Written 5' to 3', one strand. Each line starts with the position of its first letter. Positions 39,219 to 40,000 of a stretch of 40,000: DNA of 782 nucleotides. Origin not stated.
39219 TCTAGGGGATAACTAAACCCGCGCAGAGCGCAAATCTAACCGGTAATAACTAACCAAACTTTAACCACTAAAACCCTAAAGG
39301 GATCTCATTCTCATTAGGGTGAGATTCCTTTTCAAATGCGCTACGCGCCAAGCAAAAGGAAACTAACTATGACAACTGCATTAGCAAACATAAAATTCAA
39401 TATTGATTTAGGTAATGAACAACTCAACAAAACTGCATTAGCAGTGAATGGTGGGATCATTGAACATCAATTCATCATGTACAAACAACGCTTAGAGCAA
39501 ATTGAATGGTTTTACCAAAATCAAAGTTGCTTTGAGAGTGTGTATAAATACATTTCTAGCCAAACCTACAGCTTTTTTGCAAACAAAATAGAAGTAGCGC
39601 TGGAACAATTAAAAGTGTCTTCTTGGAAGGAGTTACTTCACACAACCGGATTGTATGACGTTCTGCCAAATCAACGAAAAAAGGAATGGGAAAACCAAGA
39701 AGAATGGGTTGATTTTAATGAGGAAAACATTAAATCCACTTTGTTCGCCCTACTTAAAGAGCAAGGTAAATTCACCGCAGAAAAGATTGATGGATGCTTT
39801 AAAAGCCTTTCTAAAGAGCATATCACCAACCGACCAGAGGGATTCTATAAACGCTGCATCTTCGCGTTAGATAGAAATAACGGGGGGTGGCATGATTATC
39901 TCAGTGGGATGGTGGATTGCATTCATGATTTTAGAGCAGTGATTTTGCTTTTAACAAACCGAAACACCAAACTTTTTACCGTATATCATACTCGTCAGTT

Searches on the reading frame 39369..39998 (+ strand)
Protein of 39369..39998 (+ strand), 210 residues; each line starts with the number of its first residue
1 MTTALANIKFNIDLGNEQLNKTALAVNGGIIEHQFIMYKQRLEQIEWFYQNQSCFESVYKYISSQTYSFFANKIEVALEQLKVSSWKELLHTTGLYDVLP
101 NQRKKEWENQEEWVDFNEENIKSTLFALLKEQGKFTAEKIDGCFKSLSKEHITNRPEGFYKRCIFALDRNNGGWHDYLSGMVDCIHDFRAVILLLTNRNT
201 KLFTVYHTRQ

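Call 64: search_protein_families(library=pfam, proteins=[window:39369-39998:+], max_evalue=0.01)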
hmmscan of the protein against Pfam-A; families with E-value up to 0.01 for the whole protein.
window:39369-39998:+ (210 aa): 1 family
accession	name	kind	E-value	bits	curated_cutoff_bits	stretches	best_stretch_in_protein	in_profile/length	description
PF13708.11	DUF4942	-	2.9e-14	53.6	25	1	79-198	2-124/190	Domain of unknown function (DUF4942)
